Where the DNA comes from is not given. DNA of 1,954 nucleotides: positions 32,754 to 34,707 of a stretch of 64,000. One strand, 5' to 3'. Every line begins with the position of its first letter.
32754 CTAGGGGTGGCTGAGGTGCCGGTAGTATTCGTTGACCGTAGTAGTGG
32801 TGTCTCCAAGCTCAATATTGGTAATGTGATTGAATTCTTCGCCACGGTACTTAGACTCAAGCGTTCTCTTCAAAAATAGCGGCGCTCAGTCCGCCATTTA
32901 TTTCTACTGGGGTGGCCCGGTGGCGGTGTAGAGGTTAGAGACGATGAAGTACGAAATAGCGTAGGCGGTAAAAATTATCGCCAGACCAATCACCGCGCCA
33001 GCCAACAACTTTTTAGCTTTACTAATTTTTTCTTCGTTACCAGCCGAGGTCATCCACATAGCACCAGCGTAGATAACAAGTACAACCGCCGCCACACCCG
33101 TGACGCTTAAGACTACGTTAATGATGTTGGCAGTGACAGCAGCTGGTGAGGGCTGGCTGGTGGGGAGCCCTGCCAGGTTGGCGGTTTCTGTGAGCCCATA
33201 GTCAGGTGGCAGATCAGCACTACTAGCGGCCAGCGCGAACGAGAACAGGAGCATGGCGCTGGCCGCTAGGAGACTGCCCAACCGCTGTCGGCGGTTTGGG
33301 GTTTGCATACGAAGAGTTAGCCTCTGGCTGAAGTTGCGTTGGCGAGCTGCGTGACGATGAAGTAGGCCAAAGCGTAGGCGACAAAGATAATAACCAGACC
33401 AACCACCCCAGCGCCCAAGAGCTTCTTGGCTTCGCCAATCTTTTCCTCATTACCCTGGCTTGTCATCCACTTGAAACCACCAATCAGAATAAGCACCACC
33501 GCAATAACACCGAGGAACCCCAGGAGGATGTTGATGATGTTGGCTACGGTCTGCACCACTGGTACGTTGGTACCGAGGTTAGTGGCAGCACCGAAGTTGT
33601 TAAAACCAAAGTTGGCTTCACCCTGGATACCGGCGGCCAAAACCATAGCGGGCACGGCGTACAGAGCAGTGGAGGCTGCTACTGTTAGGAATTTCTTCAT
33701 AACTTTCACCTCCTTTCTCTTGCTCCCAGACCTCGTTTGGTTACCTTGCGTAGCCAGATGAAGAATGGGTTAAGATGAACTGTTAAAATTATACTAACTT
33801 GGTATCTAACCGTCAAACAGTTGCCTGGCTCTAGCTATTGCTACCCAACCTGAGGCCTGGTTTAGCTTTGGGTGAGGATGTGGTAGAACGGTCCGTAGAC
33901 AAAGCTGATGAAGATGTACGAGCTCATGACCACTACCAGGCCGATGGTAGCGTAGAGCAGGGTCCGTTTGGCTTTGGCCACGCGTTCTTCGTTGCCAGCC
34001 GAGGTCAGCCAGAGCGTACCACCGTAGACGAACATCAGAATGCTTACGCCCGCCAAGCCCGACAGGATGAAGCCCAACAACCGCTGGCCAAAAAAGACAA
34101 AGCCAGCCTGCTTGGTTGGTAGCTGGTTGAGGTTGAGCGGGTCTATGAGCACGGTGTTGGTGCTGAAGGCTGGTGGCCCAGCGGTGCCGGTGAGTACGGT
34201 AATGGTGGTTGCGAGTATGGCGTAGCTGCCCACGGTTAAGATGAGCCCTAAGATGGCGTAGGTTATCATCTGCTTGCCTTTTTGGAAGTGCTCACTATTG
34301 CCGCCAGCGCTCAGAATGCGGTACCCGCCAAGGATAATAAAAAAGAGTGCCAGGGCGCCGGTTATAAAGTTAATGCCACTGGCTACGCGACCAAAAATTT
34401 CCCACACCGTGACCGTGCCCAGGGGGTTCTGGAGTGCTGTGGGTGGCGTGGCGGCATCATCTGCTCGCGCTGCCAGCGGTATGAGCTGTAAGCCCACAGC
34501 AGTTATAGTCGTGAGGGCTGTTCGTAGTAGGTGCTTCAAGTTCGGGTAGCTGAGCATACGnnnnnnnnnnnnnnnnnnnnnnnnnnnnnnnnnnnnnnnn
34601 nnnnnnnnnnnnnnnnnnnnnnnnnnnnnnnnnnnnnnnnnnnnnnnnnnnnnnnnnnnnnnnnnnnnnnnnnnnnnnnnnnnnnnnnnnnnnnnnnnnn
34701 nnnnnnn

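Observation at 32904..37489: Operon of four TrbC/VirB2-like pilin-fold paralogues co-transcribed with galU and a sugar-binding lipoprotein, convergent on the glycosylation locus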

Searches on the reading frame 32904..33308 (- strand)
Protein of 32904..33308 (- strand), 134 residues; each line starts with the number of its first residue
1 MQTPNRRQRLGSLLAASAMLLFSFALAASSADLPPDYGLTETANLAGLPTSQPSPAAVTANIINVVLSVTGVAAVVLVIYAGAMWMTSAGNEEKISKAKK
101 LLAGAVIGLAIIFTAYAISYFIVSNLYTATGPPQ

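Call 3: search_protein_families(library=pfam, proteins=[window:32904-33308:-], max_evalue=1)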
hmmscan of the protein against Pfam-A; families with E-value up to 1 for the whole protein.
window:32904-33308:- (134 aa): 6 families
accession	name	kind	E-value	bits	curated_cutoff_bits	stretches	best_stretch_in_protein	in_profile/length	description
PF18895.5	T4SS_pilin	-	1.1e-07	32.2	26.6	1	57-122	7-71/71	Type IV secretion system pilin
PF04956.18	TrbC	-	0.00049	20.7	27.9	1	9-118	12-94/98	TrbC/VIRB2 pilin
PF02322.20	Cyt_bd_oxida_II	-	0.00074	19.4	35.6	1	22-120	113-209/302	Cytochrome bd terminal oxidase subunit II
PF06024.17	Orf78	-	0.014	16.1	29.4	1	90-127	53-90/101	Orf78 (ac78)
PF20990.2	DUF2207_C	-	0.058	13.5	33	1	45-131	123-196/247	Predicted membrane protein (DUF2207) C-terminal domain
PF12670.12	DUF3792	-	0.21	12.2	31.3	1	63-126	28-90/115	Protein of unknown function (DUF3792)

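Call 4: search_protein_families(library=ncbifam, proteins=[window:32904-33308:-], max_evalue=1)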
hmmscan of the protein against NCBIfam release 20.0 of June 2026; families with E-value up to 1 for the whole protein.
window:32904-33308:- (134 aa): 4 families
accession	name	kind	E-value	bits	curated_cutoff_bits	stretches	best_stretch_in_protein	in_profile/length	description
NF045849.1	ICE_MMCAP2_0565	equivalog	6.1e-07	29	40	1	62-125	16-79/80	Mbov_0395 family pilin-like conjugal transfer protein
TIGR02970.1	succ_dehyd_cytB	equivalog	0.026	14.8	52.3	1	62-123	19-80/120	succinate dehydrogenase, cytochrome b556 subunit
NF041560.1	T6SS_Burk_ExIF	subfamily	0.039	13.6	90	1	57-124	123-186/234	putative type VI secretion system effector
TIGR03943.1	TIGR03943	equivalog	1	8.7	88.8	0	68-121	15-70/221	TIGR03943 family putative permease subunit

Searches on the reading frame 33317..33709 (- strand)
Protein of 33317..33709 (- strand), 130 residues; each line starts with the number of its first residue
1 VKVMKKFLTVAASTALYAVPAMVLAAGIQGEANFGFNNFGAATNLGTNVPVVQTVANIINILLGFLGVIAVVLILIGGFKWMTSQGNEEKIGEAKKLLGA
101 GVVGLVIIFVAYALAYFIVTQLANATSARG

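Call 3: search_protein_families(library=pfam, proteins=[window:33317-33709:-], max_evalue=1)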
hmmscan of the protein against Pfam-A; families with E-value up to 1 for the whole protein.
window:33317-33709:- (130 aa): 6 families
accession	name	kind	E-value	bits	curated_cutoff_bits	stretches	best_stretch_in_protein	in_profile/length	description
PF18895.5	T4SS_pilin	-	2.4e-08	34.4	26.6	1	52-118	6-71/71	Type IV secretion system pilin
PF04956.18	TrbC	-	4.9e-05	23.9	27.9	1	35-115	34-95/98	TrbC/VIRB2 pilin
PF06024.17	Orf78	-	0.017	15.9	29.4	1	86-126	53-93/101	Orf78 (ac78)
PF01275.24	Myelin_PLP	-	0.11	12.7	23.8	1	45-119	55-126/231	Myelin proteolipid protein (PLP or lipophilin)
PF05987.18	DUF898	-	0.12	11.9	28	1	14-124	146-246/336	Bacterial protein of unknown function (DUF898)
PF19747.4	DUF6234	-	0.85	10.5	27.5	1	67-116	20-71/129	Family of unknown function (DUF6234)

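Call 4: search_protein_families(library=ncbifam, proteins=[window:33317-33709:-], max_evalue=1)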
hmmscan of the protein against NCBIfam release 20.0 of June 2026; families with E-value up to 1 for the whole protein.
window:33317-33709:- (130 aa): 4 families
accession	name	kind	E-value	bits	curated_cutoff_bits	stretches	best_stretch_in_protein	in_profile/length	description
NF045849.1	ICE_MMCAP2_0565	equivalog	1.7e-09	37.3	40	1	51-120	9-78/80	Mbov_0395 family pilin-like conjugal transfer protein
NF047765.1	LIC_13387_fam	subfamily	0.0008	19.1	33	1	50-119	45-113/131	LIC_13387 family protein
NF001452.0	PRK00311.1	subfamily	0.055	12.7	272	1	51-123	125-199/267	3-methyl-2-oxobutanoate hydroxymethyltransferase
NF007021.0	PRK09487.1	equivalog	0.057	13.5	180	1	54-122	21-89/129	succinate dehydrogenase cytochrome b556 subunit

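Call 52: search_solved_structures(query=A3, max_evalue=10, show_alignments=3)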
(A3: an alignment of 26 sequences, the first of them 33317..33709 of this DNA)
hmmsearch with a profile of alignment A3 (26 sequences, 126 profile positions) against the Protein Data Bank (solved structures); distinct sequences matched with E-value up to 10: 1.
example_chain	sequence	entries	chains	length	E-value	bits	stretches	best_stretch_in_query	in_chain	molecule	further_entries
9lp2_A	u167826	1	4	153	0.076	16.2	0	79-97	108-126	dAID23.4L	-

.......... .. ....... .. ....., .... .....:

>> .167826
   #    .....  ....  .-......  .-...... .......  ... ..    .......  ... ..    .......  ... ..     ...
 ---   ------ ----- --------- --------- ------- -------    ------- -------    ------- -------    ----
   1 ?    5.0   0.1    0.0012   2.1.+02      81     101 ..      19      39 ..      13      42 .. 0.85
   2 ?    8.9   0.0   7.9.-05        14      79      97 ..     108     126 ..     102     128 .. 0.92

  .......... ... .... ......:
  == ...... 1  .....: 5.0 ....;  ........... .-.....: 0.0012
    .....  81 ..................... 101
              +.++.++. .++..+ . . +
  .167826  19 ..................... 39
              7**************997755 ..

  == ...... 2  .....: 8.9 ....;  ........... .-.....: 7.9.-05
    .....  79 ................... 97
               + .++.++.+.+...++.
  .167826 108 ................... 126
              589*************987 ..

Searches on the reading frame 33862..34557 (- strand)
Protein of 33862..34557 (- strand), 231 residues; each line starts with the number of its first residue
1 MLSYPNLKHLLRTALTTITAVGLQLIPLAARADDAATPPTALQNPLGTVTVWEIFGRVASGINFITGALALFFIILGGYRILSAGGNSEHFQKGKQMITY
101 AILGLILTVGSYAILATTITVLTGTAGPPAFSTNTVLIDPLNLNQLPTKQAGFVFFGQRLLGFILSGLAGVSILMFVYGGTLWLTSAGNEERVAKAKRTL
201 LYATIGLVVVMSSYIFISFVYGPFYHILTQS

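Call 3: search_protein_families(library=pfam, proteins=[window:33862-34557:-], max_evalue=1)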
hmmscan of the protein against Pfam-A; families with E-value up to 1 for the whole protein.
window:33862-34557:- (231 aa): 1 family
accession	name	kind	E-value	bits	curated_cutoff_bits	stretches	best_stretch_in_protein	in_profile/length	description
PF18895.5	T4SS_pilin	-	1.5e-15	57.5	26.6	2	168-220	20-71/71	Type IV secretion system pilin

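Call 4: search_protein_families(library=ncbifam, proteins=[window:33862-34557:-], max_evalue=1)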
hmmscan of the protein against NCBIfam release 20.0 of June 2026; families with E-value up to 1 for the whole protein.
window:33862-34557:- (231 aa): 1 family
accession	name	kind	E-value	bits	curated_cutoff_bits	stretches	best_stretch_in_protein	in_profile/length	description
NF045849.1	ICE_MMCAP2_0565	equivalog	2.9e-07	30.1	40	2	160-222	16-78/80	Mbov_0395 family pilin-like conjugal transfer protein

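Call 10: find_encoding_contigs(protein=window:33862-34557:-, flank=10000, max_places=6)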
Protein window:33862-34557:- (231 aa): 1 contig read that carries it; 1 place shown.
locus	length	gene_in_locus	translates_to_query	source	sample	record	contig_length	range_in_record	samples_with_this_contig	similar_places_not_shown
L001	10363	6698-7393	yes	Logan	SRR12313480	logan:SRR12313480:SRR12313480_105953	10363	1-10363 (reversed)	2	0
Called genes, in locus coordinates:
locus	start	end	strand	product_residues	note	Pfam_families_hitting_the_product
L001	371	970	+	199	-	-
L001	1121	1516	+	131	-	PF08818:DUF1801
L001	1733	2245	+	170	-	-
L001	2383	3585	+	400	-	PF03988:DUF347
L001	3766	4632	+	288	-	PF00483:NTP_transferase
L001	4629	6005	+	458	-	PF01547:SBP_bac_1, PF13416:SBP_bac_8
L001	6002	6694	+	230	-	-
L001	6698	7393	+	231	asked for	PF18895:T4SS_pilin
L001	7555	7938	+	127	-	PF18895:T4SS_pilin (weak)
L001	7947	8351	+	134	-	PF18895:T4SS_pilin (weak)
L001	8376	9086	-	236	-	PF00535:Glycos_transf_2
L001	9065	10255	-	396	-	PF05007:Mannosyl_trans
